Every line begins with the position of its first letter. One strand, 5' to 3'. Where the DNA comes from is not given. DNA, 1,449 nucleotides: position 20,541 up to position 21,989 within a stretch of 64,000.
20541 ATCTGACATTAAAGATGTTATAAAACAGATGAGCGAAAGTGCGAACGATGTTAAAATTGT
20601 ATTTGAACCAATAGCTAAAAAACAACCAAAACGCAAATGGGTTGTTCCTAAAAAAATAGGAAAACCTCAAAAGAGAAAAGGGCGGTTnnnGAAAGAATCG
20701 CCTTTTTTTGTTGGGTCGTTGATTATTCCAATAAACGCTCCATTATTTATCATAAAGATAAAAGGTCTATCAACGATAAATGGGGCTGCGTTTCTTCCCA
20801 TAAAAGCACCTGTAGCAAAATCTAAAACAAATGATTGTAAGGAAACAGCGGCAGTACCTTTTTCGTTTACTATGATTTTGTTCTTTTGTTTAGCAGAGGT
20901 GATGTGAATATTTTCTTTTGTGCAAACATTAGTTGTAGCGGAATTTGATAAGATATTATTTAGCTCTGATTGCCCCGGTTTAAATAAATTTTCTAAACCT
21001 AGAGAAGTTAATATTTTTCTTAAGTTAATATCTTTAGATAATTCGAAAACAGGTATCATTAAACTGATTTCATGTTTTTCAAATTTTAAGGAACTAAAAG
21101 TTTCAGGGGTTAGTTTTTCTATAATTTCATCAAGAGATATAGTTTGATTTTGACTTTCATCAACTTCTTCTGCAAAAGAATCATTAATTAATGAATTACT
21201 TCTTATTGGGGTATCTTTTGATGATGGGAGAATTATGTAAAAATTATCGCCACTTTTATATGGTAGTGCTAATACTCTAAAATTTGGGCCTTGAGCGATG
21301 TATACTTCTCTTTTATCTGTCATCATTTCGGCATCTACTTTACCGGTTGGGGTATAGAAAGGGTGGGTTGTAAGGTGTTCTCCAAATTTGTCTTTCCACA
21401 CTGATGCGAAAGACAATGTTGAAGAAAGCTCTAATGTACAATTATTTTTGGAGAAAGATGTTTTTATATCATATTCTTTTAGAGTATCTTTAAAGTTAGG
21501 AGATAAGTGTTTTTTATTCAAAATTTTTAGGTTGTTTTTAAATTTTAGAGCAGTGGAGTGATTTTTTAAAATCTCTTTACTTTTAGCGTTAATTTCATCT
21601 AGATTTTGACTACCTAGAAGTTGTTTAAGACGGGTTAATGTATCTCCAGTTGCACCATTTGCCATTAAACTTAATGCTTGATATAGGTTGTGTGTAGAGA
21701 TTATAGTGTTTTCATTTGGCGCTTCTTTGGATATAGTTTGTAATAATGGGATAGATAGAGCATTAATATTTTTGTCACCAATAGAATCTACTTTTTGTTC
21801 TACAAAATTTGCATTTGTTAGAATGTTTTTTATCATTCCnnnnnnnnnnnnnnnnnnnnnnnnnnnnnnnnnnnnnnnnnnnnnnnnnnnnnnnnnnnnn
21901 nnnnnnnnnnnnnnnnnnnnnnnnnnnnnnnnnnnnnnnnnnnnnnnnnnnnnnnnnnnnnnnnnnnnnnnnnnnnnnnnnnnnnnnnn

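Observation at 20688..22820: Serpin fused to a DUF805-like polytopic membrane domain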

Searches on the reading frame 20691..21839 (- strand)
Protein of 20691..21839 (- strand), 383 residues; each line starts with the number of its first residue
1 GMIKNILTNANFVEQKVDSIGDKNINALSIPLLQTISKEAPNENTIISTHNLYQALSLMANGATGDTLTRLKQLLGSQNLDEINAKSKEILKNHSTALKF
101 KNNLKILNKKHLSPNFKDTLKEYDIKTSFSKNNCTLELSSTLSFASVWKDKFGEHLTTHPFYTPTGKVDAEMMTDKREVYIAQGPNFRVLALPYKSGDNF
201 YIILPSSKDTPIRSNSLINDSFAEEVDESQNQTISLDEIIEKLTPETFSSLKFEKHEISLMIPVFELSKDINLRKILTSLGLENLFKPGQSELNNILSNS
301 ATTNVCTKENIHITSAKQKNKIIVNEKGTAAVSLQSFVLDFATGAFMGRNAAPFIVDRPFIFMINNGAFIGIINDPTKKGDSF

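Call 36: find_homologous_proteins(query=window:20691-21839:-, max_evalue=0.001)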
Query seq(383 aa) (383 aa): 30 proteins with E <= 0.001 among 3977 candidates.
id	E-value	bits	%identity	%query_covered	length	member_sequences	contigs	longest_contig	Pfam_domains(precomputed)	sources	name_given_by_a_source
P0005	4.5e-224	761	92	100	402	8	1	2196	PF00079.26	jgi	jgi:serine protease inhibitor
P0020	2.3e-103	364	50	95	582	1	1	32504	PF00079.26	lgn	-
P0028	1.4e-20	92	94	14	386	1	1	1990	-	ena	-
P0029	8.1e-14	69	24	95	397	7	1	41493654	PF00079.26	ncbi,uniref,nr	ncbi:glia-derived nexin [Acanthochromis polyacanthus]|uniref:glia-derived nexin n=1 Tax=Acanthochrom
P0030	1.2e-12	66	23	95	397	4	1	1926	PF00079.26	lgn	-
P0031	5.9e-10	57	24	96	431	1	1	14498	PF00079.26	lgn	-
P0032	1.1e-9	56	22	84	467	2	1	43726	PF00079.26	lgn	-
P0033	2.2e-9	55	25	88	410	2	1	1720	PF00079.26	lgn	-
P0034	2.7e-9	55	25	90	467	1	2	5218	PF00079.26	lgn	-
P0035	3.4e-9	54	23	90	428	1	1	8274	PF00079.26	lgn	-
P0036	3.4e-9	54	24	96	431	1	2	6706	PF00079.26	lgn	-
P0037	5.0e-9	54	24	92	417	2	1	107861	PF00079.26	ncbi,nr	ncbi:MAG: hypothetical protein IKZ58_06840 [Selenomonadaceae bacterium]|nr:hypothetical protein [Sel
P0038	2.4e-8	51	25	92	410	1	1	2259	PF00079.26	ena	-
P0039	9.4e-7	46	22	83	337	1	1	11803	PF00079.26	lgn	-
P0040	9.7e-7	46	23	92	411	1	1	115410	PF00079.26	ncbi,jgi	jgi:serpin B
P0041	1.1e-6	46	22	92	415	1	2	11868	PF00079.26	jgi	jgi:serine protease inhibitor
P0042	6.3e-6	44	21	94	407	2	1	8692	PF00079.26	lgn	-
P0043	1.8e-5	42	22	84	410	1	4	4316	PF00079.26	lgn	-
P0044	2.5e-5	42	21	92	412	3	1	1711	PF00079.26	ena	-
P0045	4.6e-5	41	24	92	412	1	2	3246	PF00079.26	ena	-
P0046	5.9e-5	40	21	81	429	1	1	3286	PF00079.26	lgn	-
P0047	6.9e-5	40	24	88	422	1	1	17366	PF00079.26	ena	-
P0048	7.6e-5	40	24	63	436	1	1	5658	PF00079.26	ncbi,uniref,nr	ncbi:Serpin domain containing protein [Asbolus verrucosus]|uniref:Serpin domain containing protein n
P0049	1.1e-4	39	24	88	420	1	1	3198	PF00079.26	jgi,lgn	jgi:serpin B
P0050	1.6e-4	39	22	94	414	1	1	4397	PF00079.26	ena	-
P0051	2.9e-4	38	22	58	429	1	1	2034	PF00079.26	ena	-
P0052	3.6e-4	38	21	89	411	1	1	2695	PF00079.26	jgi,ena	-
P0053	6.4e-4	37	29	62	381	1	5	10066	PF00079.26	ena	-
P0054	8.5e-4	37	24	89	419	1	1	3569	PF00079.26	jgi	-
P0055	8.9e-4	36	29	62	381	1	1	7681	PF00079.26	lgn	-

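Call 37: search_solved_structures(query=window:20691-21839:-, max_evalue=1e-8, show_alignments=5)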
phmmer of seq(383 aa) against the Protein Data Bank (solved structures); distinct sequences matched with E-value up to 1e-8: 43.
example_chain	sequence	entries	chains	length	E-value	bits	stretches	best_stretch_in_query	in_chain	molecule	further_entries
5cdx_A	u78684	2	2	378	2.2e-16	63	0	237-367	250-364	Conserpin | Conserpin in the latent state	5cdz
5ce0_A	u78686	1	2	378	8.7e-16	61.1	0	237-367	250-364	Native conserpin with Z-variant (E342K)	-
6ee5_A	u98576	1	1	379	1.1e-15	60.7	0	237-367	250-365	Conserpin-AATRCL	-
3le2_A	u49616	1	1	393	6.7e-15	58.1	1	136-367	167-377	Serpin-ZX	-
1oyh_I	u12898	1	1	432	2.5e-12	49.7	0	235-366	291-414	Antithrombin-III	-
3kcg_I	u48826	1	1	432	1.2e-11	47.4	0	235-366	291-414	Antithrombin-III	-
2b4x_I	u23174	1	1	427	1.2e-11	47.4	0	235-366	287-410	Antithrombin-III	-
1ant_L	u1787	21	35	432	1.2e-11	47.4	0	235-366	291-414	ANTITHROMBIN | ANTITHROMBIN III | PROTEIN (ANTITHROMBIN-III)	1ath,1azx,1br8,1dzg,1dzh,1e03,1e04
2b4x_L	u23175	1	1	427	1.3e-11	47.3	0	235-366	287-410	Antithrombin-III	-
2hij_I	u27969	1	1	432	1.5e-11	47.2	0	235-366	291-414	Antithrombin-III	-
4eb1_I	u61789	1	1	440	1.5e-11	47.1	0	235-366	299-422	Antithrombin-III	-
1dzg_I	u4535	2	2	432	2e-11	46.7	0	235-366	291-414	ANTITHROMBIN-III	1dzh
2gd4_I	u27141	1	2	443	2.3e-11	46.5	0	235-366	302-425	Antithrombin-III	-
4ga7_A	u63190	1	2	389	2.6e-11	46.4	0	132-368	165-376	Leukocyte elastase inhibitor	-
1t1f_A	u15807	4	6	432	2.6e-11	46.3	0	235-366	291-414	Antithrombin-III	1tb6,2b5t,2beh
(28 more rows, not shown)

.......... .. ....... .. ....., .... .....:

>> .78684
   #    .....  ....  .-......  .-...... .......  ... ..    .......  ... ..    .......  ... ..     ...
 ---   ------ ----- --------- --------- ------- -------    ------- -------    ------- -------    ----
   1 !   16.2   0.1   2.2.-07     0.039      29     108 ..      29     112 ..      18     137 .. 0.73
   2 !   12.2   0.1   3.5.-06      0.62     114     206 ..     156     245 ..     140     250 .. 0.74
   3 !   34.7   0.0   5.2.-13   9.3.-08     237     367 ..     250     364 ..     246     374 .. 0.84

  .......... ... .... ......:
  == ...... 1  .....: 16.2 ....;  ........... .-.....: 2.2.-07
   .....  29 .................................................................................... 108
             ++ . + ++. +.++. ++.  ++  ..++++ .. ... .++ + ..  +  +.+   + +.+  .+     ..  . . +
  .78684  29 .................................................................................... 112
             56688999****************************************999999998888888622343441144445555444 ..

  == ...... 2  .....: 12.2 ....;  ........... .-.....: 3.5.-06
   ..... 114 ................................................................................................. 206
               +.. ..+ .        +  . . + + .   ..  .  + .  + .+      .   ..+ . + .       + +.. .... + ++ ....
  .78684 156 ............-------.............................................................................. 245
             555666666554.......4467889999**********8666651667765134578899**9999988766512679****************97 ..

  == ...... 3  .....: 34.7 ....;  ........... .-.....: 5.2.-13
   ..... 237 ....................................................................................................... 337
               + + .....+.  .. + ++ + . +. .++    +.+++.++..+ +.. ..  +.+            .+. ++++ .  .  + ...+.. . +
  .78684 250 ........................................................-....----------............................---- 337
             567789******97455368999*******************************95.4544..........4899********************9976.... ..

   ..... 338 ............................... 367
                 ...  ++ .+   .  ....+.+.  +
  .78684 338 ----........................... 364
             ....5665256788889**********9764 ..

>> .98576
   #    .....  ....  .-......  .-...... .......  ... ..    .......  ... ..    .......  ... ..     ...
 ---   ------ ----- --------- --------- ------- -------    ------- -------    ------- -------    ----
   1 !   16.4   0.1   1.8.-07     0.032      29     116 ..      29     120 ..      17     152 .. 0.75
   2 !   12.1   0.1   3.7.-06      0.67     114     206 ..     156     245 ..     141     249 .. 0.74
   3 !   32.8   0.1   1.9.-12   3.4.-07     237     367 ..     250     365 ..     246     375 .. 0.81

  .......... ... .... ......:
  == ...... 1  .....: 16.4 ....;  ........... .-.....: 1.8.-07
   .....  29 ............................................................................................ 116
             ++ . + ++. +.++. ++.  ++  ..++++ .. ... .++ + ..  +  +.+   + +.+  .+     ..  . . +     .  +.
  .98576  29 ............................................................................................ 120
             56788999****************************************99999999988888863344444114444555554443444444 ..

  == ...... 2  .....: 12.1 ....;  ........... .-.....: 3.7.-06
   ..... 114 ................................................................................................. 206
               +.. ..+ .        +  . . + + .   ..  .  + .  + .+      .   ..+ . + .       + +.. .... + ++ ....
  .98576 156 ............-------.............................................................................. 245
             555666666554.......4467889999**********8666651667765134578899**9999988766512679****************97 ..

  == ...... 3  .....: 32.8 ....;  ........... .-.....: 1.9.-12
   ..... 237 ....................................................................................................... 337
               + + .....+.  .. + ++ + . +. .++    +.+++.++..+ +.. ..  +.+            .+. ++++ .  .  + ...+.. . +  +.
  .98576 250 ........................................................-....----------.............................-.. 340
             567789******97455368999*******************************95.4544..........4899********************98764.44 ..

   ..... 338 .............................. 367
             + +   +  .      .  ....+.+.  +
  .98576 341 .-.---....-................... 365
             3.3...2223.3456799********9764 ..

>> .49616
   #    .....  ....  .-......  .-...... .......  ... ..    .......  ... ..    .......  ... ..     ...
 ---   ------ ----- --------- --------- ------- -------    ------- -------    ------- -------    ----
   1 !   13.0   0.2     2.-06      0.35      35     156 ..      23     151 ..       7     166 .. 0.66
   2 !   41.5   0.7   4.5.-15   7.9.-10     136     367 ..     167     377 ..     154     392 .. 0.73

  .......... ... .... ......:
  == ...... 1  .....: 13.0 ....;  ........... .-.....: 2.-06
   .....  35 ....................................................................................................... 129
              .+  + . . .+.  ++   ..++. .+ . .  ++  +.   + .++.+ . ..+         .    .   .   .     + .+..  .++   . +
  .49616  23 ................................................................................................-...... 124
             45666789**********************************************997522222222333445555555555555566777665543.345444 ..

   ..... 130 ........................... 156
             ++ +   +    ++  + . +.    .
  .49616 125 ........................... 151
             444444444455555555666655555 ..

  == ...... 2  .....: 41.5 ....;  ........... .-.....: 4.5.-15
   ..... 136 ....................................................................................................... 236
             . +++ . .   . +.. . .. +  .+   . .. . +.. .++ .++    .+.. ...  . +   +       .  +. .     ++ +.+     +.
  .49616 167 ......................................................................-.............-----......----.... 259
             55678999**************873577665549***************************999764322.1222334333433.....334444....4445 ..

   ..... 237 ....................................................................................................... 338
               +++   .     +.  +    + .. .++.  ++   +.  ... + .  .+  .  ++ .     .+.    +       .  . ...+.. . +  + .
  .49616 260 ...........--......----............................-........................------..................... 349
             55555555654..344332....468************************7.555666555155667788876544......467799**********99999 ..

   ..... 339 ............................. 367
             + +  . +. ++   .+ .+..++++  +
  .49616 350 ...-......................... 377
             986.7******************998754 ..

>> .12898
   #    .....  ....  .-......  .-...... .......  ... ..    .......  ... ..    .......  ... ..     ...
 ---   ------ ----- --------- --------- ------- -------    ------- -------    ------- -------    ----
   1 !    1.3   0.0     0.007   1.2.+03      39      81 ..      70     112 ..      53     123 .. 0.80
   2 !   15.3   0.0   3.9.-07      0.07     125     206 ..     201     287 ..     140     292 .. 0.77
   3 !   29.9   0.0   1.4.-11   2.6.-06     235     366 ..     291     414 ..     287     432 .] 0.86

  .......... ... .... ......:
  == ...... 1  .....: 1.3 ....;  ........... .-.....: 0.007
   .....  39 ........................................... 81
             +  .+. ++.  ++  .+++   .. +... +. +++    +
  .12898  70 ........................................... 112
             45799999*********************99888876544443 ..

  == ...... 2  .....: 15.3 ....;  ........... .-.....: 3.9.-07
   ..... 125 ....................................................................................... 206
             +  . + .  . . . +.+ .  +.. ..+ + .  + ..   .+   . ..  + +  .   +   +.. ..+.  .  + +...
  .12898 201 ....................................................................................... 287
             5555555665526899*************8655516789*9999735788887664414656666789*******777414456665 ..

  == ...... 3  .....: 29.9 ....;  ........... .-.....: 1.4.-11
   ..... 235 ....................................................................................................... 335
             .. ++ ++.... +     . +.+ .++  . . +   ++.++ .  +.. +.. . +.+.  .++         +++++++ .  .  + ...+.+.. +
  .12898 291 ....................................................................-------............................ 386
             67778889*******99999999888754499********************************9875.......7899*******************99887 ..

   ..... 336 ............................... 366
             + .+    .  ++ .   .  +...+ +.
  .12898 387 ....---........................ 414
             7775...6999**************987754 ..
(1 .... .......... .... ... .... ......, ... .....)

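Call 48: predict_structure(alignment_id=A3)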
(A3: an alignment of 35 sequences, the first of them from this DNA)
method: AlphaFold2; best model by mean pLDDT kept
length: 383 residues; sequences in the alignment: 35
mean_pLDDT: 80.2   pTM: 0.78
mean pLDDT of the five models: 80.2, 80.0, 79.1, 78.6, 76.1
residues with pLDDT >= 90: 140; 70-90: 175; 50-70: 19; < 50: 49
segments of 3 or more residues with pLDDT < 50: 1-13, 209-230, 340-347, 349-352
pLDDT, mean of each block of 10 residues (from residue 1): 38 56 83 86 89 93 94 93 90 80 90 93 90 86 91 89 88 91 83 89 74 36 39 72 77 84 92 88 88 91 82 89 92 75 38 74 87 87 50
secondary structure, 60 per line:
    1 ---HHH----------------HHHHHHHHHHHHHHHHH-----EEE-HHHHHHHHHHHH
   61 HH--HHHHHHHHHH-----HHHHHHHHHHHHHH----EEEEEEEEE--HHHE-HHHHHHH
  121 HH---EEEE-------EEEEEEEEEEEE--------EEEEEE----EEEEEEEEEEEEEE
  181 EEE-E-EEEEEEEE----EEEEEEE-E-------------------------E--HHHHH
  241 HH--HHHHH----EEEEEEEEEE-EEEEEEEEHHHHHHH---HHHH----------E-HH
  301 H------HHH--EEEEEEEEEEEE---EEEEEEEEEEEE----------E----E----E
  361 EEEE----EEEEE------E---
elements in order: H23-39 E45-47 H49-62 H65-74 H80-93 E98-106 H114-122 E126-129 E137-148 E157-162 E167-183 E187-194 E199-205 H236-242 H245-249 E254-263 E265-272 H273-279 H283-286 E313-324 E328-339 E360-364 E369-373
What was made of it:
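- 20691..21785 (-): Residues 346-710: serpin domain. AF2 model pLDDT 80, pTM 0.78 (call 48).
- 21435..21458 (-): Residues 455-462 (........): junction where helix F and the hF-s3A loop (~35-40 aa) are missing; includes invariant C461 at the start of s3A. The AF2 model runs from s1A directly to s3A (call 48).
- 21132..21224 (-): Residues 533-563: family-specific, acidic, variable insert after the 'IILP' strand (s3B-hG loop). Low pLDDT at domain residues 209-230 (call 48).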

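Call 52: fold_search(model_id=the predicted structure, library=pdb)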
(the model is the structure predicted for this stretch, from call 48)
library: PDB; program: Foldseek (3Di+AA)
matches with E <= 10: 780; with E <= 0.001: 413
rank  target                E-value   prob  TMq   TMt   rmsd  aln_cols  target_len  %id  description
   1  4p0o                  3.0e-23  1.00  0.68  0.70   5.7       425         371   16  Cleaved Serpin 42Da (released 2014-05-07)
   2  1dzg_L                5.5e-23  1.00  0.67  0.63   9.7       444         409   18  N135Q-S380C-ANTITHROMBIN-III (released 2000-05-26)
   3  4eb1_L                6.9e-23  1.00  0.67  0.65   8.0       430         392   20  Hyperstable in-frame insertion variant of antithrombin (released 2012-07-18)
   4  2pef                  1.1e-22  1.00  0.67  0.70   6.2       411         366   20  Crystal Structure of a Thermophilic Serpin, Tengpin, in the Latent State (released 2007-06-19)
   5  2ant_L                2.0e-22  1.00  0.68  0.65   8.7       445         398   18  THE 2.6 A STRUCTURE OF ANTITHROMBIN INDICATES A CONFORMATIONAL CHANGE AT THE HEPARIN BINDING SITE (released 1997-06-16)
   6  1e05_L                3.2e-22  1.00  0.69  0.64   9.6       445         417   20  PLASMA ALPHA ANTITHROMBIN-III (released 2000-06-02)
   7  1oyh_L                3.2e-22  1.00  0.65  0.61  10.0       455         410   19  Crystal Structure of P13 Alanine Variant of Antithrombin (released 2004-04-13)
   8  4p0f                  4.4e-22  1.00  0.68  0.70   5.3       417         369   18  Cleaved Serpin 42Da (C 2 2 21) (released 2014-05-07)
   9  2vdy_A                5.5e-22  1.00  0.67  0.71   6.2       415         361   15  Crystal structure of the reactive loop cleaved Corticosteroid Binding Globulin complexed with Cortisol (released 2008-05-13)
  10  1e04_L                7.8e-22  1.00  0.68  0.64   9.5       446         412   20  PLASMA BETA ANTITHROMBIN-III (released 2000-06-02)
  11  1dzh_L                8.2e-22  1.00  0.65  0.61   6.1       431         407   19  P14-FLUORESCEIN-N135Q-S380C-ANTITHROMBIN-III (released 2000-05-26)
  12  5cdz                  1.1e-21  1.00  0.68  0.72   6.7       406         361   24  Crystal structure of conserpin in the latent state (released 2016-07-20)
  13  3cvm_A                1.2e-21  1.00  0.67  0.68   5.4       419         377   17  High resolution structure of a stable Plasminogen activator inhibitor type-1 in its protease cleaved form (released 2008-08-19)
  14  1r1l_L                1.3e-21  1.00  0.67  0.63   9.1       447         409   20  Structure of dimeric antithrombin complexed with a P14-P9 reactive loop peptide and an exogenous tripeptide (formyl-no (released 2004-10-05)
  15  2vdx_A                1.5e-21  1.00  0.67  0.70   7.1       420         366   16  Crystal Structure of the reactive loop Cleaved Corticosteroid Binding Globulin (released 2008-05-06)
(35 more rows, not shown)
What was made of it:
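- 20691..21785 (-): Foldseek E=1e-23 to serpins (call 52).
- On Serpin superfamily (PF00079): Foldseek E about 1e-23 and TM about 0.68 to many serpins (call 52).
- AF2 places P15-P4 as a strand next to s5A, and the best PDB matches are cleaved or latent serpins (calls 48, 52). AF2 puts the intact chain in the loop-inserted state, which would be inactive (latent-like) (calls 48, 52).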
